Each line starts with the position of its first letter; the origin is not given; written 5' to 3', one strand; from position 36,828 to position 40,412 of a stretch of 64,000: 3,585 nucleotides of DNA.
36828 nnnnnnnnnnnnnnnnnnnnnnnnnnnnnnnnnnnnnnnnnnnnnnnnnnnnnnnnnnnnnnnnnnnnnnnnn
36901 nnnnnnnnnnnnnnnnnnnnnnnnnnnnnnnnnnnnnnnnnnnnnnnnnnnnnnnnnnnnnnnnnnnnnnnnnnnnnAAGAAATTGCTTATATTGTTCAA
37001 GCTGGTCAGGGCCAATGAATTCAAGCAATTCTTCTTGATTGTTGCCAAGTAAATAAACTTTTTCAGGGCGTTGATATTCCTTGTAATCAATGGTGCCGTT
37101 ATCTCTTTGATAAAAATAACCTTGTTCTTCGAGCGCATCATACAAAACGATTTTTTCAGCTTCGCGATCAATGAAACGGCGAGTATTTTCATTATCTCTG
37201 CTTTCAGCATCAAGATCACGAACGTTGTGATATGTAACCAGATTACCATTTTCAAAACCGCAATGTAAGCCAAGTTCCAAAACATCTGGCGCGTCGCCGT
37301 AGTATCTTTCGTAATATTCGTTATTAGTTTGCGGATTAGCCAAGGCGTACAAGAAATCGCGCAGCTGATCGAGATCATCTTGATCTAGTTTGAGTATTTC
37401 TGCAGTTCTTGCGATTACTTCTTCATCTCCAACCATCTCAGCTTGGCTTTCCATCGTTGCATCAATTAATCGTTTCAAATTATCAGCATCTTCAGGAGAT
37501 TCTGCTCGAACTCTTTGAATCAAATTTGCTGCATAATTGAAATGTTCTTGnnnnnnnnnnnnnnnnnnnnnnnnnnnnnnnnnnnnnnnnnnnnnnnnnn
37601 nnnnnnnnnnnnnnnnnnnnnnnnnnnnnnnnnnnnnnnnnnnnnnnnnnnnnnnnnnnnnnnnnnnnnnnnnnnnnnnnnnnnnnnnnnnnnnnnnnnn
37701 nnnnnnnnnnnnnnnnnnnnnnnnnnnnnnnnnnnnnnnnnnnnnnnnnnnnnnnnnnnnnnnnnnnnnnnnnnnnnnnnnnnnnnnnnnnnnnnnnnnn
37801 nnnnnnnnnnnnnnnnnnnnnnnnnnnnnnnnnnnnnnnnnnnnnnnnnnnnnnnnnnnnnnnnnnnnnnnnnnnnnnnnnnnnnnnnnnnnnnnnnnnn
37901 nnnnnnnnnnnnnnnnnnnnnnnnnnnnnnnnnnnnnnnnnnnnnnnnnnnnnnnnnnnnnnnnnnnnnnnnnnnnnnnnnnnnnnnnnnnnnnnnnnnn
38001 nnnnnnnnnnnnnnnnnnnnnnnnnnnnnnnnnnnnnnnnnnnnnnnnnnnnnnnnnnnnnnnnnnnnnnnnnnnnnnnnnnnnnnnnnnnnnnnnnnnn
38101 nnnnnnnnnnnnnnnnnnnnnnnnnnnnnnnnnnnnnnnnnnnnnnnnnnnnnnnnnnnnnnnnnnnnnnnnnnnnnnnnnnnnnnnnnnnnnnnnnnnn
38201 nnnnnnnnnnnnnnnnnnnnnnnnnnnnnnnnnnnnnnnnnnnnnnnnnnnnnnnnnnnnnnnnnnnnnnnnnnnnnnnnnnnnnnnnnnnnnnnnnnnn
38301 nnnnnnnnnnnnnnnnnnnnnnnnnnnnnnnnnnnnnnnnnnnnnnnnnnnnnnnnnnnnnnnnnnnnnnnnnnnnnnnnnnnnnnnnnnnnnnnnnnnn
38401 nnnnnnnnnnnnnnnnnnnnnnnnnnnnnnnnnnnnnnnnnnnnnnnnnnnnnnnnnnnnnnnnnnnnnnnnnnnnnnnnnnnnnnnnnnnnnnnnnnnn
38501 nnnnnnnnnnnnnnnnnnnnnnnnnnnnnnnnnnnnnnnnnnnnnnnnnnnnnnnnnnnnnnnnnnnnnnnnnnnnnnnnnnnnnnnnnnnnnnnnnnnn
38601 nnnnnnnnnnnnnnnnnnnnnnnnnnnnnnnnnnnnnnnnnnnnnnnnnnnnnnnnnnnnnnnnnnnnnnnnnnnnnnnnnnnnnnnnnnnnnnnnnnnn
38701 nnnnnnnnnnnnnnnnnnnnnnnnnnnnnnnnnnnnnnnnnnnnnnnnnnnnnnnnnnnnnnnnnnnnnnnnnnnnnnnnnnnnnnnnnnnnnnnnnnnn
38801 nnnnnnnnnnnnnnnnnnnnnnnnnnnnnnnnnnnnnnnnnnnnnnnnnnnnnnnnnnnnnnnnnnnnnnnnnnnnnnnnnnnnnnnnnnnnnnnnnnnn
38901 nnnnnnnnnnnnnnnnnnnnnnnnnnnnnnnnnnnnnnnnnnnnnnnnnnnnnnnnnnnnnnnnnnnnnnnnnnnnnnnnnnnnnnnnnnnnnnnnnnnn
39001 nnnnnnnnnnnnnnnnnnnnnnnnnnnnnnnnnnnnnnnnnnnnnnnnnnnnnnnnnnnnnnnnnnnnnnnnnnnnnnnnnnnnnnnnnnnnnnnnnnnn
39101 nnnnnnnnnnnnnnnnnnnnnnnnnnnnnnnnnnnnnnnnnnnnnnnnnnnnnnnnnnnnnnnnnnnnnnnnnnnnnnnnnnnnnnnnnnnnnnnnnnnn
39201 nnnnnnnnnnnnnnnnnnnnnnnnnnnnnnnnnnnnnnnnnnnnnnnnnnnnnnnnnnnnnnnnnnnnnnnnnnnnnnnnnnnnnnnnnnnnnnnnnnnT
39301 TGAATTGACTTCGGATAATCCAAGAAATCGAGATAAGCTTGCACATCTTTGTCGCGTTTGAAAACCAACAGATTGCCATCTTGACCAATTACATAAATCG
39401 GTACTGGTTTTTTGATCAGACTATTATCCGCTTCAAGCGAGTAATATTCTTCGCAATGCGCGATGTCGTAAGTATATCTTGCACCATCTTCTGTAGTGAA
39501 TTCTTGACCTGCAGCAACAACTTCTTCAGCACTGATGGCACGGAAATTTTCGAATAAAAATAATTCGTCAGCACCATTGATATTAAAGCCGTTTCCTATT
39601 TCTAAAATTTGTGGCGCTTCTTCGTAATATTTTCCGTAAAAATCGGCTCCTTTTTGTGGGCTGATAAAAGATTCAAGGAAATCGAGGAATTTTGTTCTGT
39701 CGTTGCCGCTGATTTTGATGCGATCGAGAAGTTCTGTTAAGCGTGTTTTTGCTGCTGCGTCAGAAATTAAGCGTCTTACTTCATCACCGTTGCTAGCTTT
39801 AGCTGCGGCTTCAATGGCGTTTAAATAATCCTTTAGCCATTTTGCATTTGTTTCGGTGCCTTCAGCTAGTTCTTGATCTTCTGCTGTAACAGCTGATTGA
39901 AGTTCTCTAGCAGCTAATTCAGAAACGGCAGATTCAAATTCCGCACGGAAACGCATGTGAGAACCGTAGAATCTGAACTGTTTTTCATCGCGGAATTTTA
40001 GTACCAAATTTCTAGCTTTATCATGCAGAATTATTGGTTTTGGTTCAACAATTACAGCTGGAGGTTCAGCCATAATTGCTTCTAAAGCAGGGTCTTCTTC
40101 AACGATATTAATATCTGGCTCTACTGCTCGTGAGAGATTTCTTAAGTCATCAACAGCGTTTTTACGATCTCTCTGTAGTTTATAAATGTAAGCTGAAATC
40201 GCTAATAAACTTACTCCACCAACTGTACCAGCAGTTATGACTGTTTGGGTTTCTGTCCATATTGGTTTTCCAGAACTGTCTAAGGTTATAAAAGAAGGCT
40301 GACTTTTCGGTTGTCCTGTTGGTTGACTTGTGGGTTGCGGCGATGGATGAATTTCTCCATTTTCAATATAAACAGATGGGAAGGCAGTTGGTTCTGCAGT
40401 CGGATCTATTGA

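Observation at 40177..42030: ~580-residue Pro/Thr/Ser/Gln stalk followed by a single TM helix: a eukaryote-style mucin-like architecture in a bacterial gene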

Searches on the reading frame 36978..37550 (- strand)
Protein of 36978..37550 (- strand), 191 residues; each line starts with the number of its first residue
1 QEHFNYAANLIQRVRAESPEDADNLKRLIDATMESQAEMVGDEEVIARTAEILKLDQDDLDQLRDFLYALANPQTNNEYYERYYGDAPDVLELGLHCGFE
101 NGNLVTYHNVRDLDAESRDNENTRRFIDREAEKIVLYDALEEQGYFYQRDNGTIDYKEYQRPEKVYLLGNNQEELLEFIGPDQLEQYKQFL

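Call 41: predict_structure(alignment_id=A3)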
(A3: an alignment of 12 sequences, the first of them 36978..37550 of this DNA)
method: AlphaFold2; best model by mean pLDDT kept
length: 191 residues; sequences in the alignment: 12
mean_pLDDT: 80.7   pTM: 0.54
mean pLDDT of the five models: 80.7, 79.2, 79.2, 77.4, 76.7
residues with pLDDT >= 90: 10; 70-90: 158; 50-70: 22; < 50: 1
segments of 3 or more residues with pLDDT < 50: none
pLDDT, mean of each block of 10 residues (from residue 1): 70 81 81 69 73 80 86 84 79 77 88 78 82 88 82 79 88 88 83 83
secondary structure, 60 per line:
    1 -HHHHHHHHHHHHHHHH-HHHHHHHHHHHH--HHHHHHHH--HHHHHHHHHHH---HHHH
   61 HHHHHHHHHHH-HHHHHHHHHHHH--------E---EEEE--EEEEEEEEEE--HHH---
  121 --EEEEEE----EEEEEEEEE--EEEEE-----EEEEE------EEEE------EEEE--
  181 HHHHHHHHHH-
elements in order: H2-17 H19-30 H33-40 H43-53 H57-71 H73-84 E97-100 E103-112 E123-128 E133-141 E144-148 E154-158 E165-168 E175-178 H181-190

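Call 43: search_protein_representatives(alignment_id=A3)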
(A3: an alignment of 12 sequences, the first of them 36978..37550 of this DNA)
Query: 12 sequences, 196 profile positions. Proteins with E-value up to 0.001 (for the whole library): 5; up to 1e-10: 4; up to 1e-30: 4. The best 5 are listed.
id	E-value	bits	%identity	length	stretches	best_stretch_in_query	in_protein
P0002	9.2e-293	978.8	-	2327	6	4-196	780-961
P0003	8.1e-185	626.6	-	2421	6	12-194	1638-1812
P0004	6.0e-114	395.3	-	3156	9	7-190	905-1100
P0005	6.9e-102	355.9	-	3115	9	5-194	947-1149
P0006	4.1e-10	56.4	-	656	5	14-80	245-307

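Call 45: find_encoding_contigs(protein=P0003, flank=10000, max_places=4)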
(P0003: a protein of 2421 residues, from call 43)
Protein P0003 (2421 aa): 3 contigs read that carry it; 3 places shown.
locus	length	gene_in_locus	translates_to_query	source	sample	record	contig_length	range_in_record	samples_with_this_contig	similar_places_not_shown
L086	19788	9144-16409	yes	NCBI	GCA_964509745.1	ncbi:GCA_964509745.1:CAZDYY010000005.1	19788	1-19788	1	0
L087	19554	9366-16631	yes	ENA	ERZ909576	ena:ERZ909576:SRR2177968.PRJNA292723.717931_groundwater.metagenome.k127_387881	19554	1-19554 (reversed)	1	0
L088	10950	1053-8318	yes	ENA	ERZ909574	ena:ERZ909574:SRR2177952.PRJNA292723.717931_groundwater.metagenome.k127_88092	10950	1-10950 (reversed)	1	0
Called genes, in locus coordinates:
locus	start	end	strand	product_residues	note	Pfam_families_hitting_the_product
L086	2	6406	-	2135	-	?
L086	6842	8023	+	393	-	PF07690:MFS_1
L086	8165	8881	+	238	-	PF13505:OMP_b-brl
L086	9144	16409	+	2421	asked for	PF04886:PT (weak)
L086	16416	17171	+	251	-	PF03740:PdxJ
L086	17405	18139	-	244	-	PF00512:HisKA, PF02518:HATPase_c, PF13589:HATPase_c_3 (weak)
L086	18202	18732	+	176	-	PF01381:HTH_3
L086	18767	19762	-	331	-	PF00872:Transposase_mut, PF10551:MULE (weak)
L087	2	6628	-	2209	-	?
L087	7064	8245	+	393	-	PF07690:MFS_1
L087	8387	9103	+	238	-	PF13505:OMP_b-brl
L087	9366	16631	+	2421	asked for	PF04886:PT (weak)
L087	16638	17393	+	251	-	PF03740:PdxJ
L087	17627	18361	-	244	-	PF00512:HisKA, PF02518:HATPase_c, PF13589:HATPase_c_3 (weak)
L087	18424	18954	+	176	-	PF01381:HTH_3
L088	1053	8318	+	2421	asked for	PF04886:PT (weak)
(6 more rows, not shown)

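Call 46: find_encoding_contigs(protein=P0004, flank=10000, max_places=4)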
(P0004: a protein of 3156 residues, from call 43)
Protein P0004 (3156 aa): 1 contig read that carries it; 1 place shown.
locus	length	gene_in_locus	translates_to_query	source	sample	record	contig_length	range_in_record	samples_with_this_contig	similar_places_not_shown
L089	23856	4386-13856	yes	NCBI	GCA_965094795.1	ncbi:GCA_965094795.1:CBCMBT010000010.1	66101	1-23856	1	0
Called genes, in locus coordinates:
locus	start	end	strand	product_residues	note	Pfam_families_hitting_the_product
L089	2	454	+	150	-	?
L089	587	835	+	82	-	-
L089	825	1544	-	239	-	PF01863:YgjP-like, PF10263:SprT-like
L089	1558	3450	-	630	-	PF13292:DXP_synthase_N, PF00676:E1_dh (weak), PF02779:Transket_pyr, PF02780:Transketolase_C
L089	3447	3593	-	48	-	-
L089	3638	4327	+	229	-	PF13505:OMP_b-brl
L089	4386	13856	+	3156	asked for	PF04886:PT (weak)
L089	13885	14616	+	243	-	PF03740:PdxJ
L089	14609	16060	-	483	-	PF12796:Ank_2, PF13857:Ank_5, PF00023:Ank, PF13606:Ank_3 (weak), PF13637:Ank_4, PF12796:Ank_2 (weak)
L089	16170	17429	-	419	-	PF12796:Ank_2 (weak), PF13637:Ank_4 (faint), PF13857:Ank_5 (faint), PF00023:Ank (faint), PF13606:Ank_3 (faint), PF12796:Ank_2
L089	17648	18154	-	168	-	-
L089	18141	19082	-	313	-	PF01636:APH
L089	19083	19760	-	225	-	PF02798:GST_N, PF13417:GST_N_3, PF13409:GST_N_2, PF00043:GST_C (weak)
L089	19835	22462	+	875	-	PF02739:5_3_exonuc_N, PF01367:5_3_exonuc, PF00476:DNA_pol_A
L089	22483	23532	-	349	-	PF07603:Lcl_C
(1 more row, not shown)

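Call 47: find_encoding_contigs(protein=P0005, flank=10000, max_places=4)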
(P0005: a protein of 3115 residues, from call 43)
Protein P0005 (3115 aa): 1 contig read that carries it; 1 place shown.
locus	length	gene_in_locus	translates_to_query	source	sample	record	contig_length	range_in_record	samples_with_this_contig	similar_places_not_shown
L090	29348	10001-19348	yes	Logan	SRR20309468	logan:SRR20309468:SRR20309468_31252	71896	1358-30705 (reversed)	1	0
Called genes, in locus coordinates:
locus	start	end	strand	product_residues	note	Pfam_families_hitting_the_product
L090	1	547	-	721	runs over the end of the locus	PF00378:ECH_1, PF16113:ECH_2, PF02737:3HCDH_N, PF00725:3HCDH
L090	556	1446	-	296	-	PF13385:Laminin_G_3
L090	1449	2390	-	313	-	PF00890:FAD_binding_2 (faint), PF01134:GIDA (faint), PF01266:DAO (faint), PF03486:HI0933_like (faint), PF07992:Pyr_redox_2, PF12831:FAD_oxidored (faint), PF13738:Pyr_redox_3, PF00070:Pyr_redox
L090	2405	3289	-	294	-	PF07963:N_methyl (faint)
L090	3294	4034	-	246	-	PF00106:adh_short, PF08659:KR, PF23441:SDR (weak), PF01370:Epimerase (weak), PF02719:Polysacc_synt_2 (faint), PF03807:F420_oxidored (faint), PF13460:NAD_binding_10, PF13561:adh_short_C2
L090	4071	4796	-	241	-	PF02674:Colicin_V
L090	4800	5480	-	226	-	PF08511:COQ9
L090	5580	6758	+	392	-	PF00202:Aminotran_3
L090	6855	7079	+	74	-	-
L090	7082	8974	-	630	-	PF13292:DXP_synthase_N, PF00676:E1_dh (weak), PF02779:Transket_pyr, PF02780:Transketolase_C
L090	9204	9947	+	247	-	PF13505:OMP_b-brl (weak)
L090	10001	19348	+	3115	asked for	PF04886:PT (faint)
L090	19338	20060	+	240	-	PF03740:PdxJ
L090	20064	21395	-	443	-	PF00023:Ank (faint), PF12796:Ank_2, PF13606:Ank_3 (faint), PF13857:Ank_5 (weak), PF13637:Ank_4, PF13857:Ank_5 (weak)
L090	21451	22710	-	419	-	PF12796:Ank_2 (weak), PF13637:Ank_4 (faint), PF13857:Ank_5 (faint), PF00023:Ank (faint), PF13606:Ank_3 (faint), PF12796:Ank_2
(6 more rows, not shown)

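Call 48: fold_search(model_id=the predicted structure, library=pdb)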
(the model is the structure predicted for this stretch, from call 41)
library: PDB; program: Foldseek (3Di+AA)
matches with E <= 10: 720; with E <= 0.001: 0
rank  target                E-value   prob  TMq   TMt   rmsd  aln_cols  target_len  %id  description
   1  6ncp_C                4.4e-01  0.12  0.12  0.11  14.4        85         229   10  Crystal structure of HIV-1 broadly neutralizing antibody ACS202 (released 2019-06-19)
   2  8dzj_A                7.0e-01  0.04  0.15  0.08  20.2       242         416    8  Cryo-EM structure of Acidibacillus sulfuroxidans Cas12f in complex with sgRNA and target DNA (released 2023-07-12)
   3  5jxe_D                9.9e-01  0.08  0.12  0.12  13.2        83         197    7  Human PD-1 ectodomain complexed with Pembrolizumab Fab (released 2016-08-10)
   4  5ubz_H                1.1e+00  0.07  0.12  0.11  13.9        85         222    9  Fab structure of HIV gp120 specific mAb 1E12 (released 2018-01-10)
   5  6fxn_F                1.3e+00  0.08  0.13  0.12  14.3        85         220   10  Crystal structure of human BAFF in complex with Fab fragment of anti-BAFF antibody belimumab (released 2018-04-04)
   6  3thm_H                1.3e+00  0.07  0.12  0.11  14.0        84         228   11  Crystal structure of Fas receptor extracellular domain in complex with Fab EP6b_B01 (released 2012-05-09)
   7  6e9i_H                1.3e+00  0.04  0.08  0.06  13.5        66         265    9  The crystal structure of bovine ultralong antibody BOV-4 (released 2019-05-01)
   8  7lf8_A                1.3e+00  0.57  0.21  0.60   4.8        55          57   29  Fab 6D12 bound to ApoL2 NTD (released 2021-08-04)
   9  6vy4_H                1.3e+00  0.06  0.12  0.11  14.2        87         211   10  Crystal structure of Hendra receptor binding protein head domain in complex with human neutralizing antibody HENV-32 (released 2020-12-30)
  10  4hkb_C                1.3e+00  0.06  0.11  0.10  14.0        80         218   10  CH67 Fab (unbound) from the CH65-67 Lineage (released 2012-11-21)
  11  6o3u_H                1.3e+00  0.05  0.09  0.08  13.2        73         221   10  Crystal structure of the Fab fragment of the human HIV-1 neutralizing antibody PGZL1.H4K3 in complex with 06:0 PA (released 2019-12-04)
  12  3mlt_H                1.3e+00  0.04  0.11  0.10  13.9        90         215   11  Crystal structure of anti-HIV-1 V3 Fab 2557 in complex with a UG1033 V3 peptide (released 2010-07-14)
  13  5xaj_E                1.4e+00  0.06  0.12  0.11  14.3        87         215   10  Structural mimicry of the dengue virus envelope glycoprotein revealed by the crystallographic study of an idiotype-ant (released 2017-06-14)
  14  6o3g_A                1.4e+00  0.06  0.09  0.08  13.6        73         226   10  Crystal structure of the Fab fragment of the human HIV-1 neutralizing antibody PGZL1 in complex with its MPER peptide  (released 2019-12-04)
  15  8ek1_C                1.4e+00  0.04  0.12  0.11  13.1        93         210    6  Cryo-EM structure of a potent anti-malarial antibody L9 in complex with Plasmodium falciparum circumsporozoite protein (released 2023-03-15)
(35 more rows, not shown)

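Call 59: search_solved_structures(query=A3, max_evalue=1)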
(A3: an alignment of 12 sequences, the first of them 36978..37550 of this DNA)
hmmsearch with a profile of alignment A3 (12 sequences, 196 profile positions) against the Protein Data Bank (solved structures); distinct sequences matched with E-value up to 1: 9.
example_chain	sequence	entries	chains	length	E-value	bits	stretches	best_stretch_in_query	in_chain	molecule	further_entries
1xd5_A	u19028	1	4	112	0.014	18.8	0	99-144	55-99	antifungal protein GAFP-1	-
1xd6_A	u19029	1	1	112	0.041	17.3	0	99-144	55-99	gastrodianin-4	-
2dyy_A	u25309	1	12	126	0.057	16.8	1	36-87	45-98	UPF0076 protein PH0854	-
1s35_A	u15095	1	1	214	0.4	14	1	27-75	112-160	Spectrin beta chain, erythrocyte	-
6ui4_B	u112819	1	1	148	0.5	13.7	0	11-79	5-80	Calmodulin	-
5tnc_A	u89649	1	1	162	0.69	13.3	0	21-76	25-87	TROPONIN-C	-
4tnc_A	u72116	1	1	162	0.87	12.9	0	22-76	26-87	TROPONIN C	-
2w49_0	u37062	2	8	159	0.91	12.9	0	27-76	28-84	TROPONIN C, SKELETAL MUSCLE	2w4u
1ncx_A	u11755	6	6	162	0.95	12.8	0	21-76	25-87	TROPONIN C | Troponin C, skeletal muscle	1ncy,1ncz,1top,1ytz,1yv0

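Call 61: search_protein_families(library=ncbifam, proteins=[P0004], max_evalue=0.01)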
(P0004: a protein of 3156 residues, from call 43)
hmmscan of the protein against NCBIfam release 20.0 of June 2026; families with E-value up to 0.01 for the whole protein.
P0004 (3156 aa): 0 families

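Call 62: fold_search(model_id=the predicted structure, library=viral)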
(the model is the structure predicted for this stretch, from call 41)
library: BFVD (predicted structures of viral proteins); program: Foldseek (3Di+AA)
matches with E <= 10: 289; with E <= 0.001: 0
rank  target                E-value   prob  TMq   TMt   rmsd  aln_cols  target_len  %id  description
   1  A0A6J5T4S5            1.3e-01  0.23  0.11  0.21  15.1        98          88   12  Uncharacterized protein [uncultured Caudovirales phage]
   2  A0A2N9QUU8            2.9e-01  0.05  0.12  0.03  18.5       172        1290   15  (no name in the UniProt tables at hand)
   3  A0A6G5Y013            3.0e-01  0.25  0.17  0.18   9.8        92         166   11  (no name in the UniProt tables at hand)
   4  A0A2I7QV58            7.3e-01  0.06  0.15  0.06  17.7       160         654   12  (no name in the UniProt tables at hand)
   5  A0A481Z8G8            7.8e-01  0.05  0.15  0.16  15.4       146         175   14  F-box-like family protein [Pithovirus LCPAC302]
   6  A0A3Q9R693            8.2e-01  0.04  0.12  0.12  21.7       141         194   13  (no name in the UniProt tables at hand)
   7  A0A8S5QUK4            8.7e-01  0.10  0.11  0.22  14.5        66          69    9  Uncharacterized protein [Siphoviridae sp. ctf4O12]
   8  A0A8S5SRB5            8.7e-01  0.03  0.12  0.09  31.7       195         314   17  Tail protein [Siphoviridae sp. ct5wd11]
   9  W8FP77                9.3e-01  0.11  0.14  0.15   8.6       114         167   10  (no name in the UniProt tables at hand)
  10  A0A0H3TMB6            9.3e-01  0.04  0.13  0.07  19.3       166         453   10  (no name in the UniProt tables at hand)
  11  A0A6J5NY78            1.1e+00  0.11  0.14  0.14  12.9        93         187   10  Uncharacterized protein [uncultured Caudovirales phage]
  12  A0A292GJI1            1.2e+00  0.08  0.14  0.21  15.5        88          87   18  (no name in the UniProt tables at hand)
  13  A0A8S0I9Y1            1.2e+00  0.03  0.14  0.13  14.5       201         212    7  (no name in the UniProt tables at hand)
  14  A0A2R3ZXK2            1.2e+00  0.18  0.18  0.29   8.1        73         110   16  Uncharacterized protein [Staphylococcus phage phiSA_BS2]
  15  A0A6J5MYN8            1.2e+00  0.03  0.11  0.07  17.2       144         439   10  Uncharacterized protein [uncultured Caudovirales phage]
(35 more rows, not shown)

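Call 72: search_protein_families(library=pfam, proteins=[L086:9144-9710:+], max_evalue=0.001)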
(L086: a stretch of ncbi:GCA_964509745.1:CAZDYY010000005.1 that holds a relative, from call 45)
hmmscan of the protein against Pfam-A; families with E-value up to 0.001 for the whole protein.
L086:9144-9710:+ (189 aa): 0 families

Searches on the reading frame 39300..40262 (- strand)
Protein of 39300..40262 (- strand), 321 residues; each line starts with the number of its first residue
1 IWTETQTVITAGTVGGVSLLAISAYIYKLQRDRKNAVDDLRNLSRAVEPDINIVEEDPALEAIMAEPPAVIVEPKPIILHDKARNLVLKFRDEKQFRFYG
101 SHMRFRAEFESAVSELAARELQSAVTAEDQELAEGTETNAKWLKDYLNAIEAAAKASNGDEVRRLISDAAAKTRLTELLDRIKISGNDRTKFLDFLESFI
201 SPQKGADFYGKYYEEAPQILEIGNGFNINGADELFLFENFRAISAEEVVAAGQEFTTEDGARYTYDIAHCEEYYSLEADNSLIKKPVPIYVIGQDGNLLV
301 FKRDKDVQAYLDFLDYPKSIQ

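Call 67: find_related_loci(query=A5, collection=metagenome_contigs, flank=10000)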
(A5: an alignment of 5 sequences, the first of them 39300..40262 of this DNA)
Query A5 (321 aa) in metagenome_contigs; peptide patterns used: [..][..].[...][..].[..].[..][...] (x = any residue, [..] = any of these).
150 stretches matched a pattern; 2 encode a relative of the query (tblastn E <= 1e-3); 2 distinct loci.
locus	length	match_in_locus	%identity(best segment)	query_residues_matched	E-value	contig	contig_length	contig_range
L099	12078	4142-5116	78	1-321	6e-173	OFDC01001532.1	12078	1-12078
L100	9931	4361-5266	43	7-321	7e-77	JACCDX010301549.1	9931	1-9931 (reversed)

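Call 72: search_protein_families(library=pfam, proteins=[L099:836-1960:+], max_evalue=0.001)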
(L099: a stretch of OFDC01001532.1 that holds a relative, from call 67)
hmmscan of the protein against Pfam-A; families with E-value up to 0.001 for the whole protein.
L099:836-1960:+ (375 aa): 0 families
